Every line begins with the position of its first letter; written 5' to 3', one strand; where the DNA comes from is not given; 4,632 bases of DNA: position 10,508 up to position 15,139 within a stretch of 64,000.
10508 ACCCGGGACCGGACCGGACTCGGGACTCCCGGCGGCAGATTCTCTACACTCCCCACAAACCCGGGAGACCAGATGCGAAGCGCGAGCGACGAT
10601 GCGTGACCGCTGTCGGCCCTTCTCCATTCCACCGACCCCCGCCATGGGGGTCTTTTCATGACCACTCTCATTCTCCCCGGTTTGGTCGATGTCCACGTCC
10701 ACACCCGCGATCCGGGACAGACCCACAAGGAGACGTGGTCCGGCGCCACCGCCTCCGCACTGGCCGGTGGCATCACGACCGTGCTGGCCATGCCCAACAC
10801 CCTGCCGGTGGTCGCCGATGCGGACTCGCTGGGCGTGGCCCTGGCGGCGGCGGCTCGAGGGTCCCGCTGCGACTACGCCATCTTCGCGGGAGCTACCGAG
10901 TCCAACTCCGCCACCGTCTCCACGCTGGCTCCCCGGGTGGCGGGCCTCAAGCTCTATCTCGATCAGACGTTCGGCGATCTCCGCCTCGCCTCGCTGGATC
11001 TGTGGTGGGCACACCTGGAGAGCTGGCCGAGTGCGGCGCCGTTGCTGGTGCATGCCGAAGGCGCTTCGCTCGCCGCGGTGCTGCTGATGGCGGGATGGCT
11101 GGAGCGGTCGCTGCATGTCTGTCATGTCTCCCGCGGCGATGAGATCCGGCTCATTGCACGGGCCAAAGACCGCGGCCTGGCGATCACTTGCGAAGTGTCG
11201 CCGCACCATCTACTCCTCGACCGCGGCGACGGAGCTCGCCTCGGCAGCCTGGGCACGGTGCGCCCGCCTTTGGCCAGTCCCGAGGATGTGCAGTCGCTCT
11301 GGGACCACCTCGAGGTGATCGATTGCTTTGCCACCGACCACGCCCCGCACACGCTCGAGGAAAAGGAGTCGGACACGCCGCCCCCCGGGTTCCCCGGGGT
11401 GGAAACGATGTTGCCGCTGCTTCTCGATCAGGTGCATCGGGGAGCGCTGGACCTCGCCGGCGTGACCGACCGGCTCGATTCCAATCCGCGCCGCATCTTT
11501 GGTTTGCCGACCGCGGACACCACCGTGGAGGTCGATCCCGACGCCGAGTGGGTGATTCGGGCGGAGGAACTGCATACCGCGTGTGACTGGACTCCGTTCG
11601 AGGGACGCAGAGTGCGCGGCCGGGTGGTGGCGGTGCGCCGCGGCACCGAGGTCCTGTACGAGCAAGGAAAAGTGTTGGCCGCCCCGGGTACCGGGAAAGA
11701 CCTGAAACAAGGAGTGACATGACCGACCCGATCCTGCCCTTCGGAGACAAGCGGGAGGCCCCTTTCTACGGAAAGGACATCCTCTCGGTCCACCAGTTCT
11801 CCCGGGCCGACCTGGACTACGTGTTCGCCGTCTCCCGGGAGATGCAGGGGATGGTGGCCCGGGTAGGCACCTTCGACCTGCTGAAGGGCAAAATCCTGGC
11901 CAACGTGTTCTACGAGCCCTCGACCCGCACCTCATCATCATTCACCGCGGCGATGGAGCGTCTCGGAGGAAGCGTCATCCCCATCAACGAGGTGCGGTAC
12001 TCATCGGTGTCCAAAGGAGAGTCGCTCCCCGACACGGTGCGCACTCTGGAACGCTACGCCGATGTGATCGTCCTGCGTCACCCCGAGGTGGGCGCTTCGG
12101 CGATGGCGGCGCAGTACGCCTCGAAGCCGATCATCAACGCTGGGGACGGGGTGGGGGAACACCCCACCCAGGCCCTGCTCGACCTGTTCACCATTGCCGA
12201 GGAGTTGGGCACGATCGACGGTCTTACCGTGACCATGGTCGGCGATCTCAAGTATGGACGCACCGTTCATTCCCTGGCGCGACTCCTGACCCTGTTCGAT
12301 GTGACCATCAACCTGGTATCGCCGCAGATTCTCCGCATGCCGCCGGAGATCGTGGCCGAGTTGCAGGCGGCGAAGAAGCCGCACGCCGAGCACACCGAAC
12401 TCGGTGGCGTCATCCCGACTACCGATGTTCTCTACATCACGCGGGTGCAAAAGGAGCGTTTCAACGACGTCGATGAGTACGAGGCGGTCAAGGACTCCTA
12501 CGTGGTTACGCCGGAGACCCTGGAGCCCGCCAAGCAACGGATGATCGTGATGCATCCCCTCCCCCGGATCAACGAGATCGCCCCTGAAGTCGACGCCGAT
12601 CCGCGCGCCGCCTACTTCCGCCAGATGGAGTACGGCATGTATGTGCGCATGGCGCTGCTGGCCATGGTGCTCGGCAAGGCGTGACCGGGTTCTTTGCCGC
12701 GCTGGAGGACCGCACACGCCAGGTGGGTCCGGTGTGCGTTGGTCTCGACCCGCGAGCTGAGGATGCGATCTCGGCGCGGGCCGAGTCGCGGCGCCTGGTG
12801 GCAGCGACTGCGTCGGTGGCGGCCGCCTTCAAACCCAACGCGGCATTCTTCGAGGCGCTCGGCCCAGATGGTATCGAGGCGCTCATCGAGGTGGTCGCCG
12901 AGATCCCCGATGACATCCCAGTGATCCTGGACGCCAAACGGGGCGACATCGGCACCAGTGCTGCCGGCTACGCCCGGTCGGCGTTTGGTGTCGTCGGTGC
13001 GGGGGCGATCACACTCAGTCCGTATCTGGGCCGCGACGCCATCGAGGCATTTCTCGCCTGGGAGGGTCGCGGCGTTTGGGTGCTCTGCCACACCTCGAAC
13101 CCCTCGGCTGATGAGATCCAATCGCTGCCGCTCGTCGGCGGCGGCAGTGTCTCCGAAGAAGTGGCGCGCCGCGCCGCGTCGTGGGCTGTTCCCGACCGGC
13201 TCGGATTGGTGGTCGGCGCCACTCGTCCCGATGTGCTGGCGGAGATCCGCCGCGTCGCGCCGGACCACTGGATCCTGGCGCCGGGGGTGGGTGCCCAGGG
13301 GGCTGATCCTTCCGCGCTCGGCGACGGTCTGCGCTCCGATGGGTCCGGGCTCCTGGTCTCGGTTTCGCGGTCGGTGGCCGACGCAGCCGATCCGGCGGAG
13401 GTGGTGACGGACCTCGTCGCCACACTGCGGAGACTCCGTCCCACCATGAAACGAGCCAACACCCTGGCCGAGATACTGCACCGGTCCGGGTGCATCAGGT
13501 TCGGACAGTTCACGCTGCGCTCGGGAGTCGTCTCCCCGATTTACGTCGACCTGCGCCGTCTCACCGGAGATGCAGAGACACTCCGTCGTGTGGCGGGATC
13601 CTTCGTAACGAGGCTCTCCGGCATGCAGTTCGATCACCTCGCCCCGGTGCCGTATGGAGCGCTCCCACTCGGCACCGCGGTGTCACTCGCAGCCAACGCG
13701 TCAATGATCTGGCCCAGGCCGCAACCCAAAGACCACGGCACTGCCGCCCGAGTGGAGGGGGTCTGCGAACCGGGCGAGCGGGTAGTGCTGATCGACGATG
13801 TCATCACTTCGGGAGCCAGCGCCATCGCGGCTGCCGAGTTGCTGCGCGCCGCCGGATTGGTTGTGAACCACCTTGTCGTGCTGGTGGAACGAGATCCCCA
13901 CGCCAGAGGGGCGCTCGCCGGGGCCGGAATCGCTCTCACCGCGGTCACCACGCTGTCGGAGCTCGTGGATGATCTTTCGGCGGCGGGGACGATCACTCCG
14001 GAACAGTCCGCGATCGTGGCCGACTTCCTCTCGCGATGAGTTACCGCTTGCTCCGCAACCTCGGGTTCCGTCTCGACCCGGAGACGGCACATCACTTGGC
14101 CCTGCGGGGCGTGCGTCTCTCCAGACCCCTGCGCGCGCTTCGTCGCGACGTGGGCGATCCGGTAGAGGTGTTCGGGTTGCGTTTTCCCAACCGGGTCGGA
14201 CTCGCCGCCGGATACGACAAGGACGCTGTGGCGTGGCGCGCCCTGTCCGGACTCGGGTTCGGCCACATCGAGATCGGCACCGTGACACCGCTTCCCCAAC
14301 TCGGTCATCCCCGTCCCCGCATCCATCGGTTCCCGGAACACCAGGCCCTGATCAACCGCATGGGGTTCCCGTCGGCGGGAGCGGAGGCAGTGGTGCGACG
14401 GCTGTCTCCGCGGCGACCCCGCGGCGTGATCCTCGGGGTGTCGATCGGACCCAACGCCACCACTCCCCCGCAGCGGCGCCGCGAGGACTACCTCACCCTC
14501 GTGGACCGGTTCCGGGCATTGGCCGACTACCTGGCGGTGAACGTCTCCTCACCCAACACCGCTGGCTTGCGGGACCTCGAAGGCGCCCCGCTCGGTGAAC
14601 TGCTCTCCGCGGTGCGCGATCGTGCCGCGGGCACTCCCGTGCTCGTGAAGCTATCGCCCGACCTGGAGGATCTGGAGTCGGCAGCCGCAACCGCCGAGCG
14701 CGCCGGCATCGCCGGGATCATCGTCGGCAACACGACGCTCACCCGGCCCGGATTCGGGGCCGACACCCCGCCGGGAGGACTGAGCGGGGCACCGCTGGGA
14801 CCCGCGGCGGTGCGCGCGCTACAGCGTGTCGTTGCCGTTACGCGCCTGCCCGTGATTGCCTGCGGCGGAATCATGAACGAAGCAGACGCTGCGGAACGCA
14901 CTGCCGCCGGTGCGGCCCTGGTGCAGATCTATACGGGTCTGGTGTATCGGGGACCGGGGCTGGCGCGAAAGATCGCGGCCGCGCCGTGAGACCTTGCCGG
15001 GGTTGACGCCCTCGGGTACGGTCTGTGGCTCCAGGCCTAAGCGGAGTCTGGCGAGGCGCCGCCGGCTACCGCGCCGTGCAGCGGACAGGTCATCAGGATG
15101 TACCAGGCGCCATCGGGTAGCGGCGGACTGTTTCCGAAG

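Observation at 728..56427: Five families of period-7 tandem arrays seen only in intergenic DNA, many abutting stop codons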

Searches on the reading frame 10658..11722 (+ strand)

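Call 77: search_protein_families(library=pfam, proteins=[window:10658-11722:+], max_evalue=0.00001)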
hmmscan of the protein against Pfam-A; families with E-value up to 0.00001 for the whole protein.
window:10658-11722:+ (354 aa): 1 family
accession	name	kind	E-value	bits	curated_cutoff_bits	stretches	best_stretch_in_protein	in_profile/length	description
PF01979.26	Amidohydro_1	-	8e-08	32.3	25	1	5-68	2-73/345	Amidohydrolase family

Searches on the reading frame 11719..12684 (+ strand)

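Call 78: search_protein_families(library=pfam, proteins=[window:11719-12684:+], max_evalue=0.00001)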
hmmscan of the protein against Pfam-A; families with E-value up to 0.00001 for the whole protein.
window:11719-12684:+ (321 aa): 2 families
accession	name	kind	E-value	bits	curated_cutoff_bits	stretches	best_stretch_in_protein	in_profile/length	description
PF02729.26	OTCace_N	-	8.7e-46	156.1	29.9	1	19-161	1-148/148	Aspartate/ornithine carbamoyltransferase, carbamoyl-P binding domain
PF00185.30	OTCace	-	3.9e-32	111.9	29.4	1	167-316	1-156/157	Aspartate/ornithine carbamoyltransferase, Asp/Orn binding domain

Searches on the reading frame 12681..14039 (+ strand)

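Call 78: search_protein_families(library=pfam, proteins=[window:12681-14039:+], max_evalue=0.00001)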
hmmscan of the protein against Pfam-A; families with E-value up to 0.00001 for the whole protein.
window:12681-14039:+ (452 aa): 1 family
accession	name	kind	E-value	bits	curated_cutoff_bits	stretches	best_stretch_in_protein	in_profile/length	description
PF00215.30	OMPdecase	-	5.2e-24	85.8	27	1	17-242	2-218/221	Orotidine 5'-phosphate decarboxylase / HUMPS family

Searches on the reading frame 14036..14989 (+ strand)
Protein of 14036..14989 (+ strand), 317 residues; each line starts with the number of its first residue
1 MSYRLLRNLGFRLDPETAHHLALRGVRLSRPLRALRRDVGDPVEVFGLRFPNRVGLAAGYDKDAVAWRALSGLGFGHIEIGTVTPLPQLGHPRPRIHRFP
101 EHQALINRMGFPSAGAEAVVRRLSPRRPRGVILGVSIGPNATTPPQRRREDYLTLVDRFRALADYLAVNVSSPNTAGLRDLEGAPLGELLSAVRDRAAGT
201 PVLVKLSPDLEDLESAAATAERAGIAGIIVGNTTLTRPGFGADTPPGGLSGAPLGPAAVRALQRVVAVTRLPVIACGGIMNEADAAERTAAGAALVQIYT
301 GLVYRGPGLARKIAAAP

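Call 78: search_protein_families(library=pfam, proteins=[window:14036-14989:+], max_evalue=0.00001)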
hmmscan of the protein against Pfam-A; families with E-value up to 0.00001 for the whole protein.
window:14036-14989:+ (317 aa): 1 family
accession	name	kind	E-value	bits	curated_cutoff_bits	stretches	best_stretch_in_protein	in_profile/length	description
PF01180.27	DHO_dh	-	8.3e-66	222.6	27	1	43-314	4-284/291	Dihydroorotate dehydrogenase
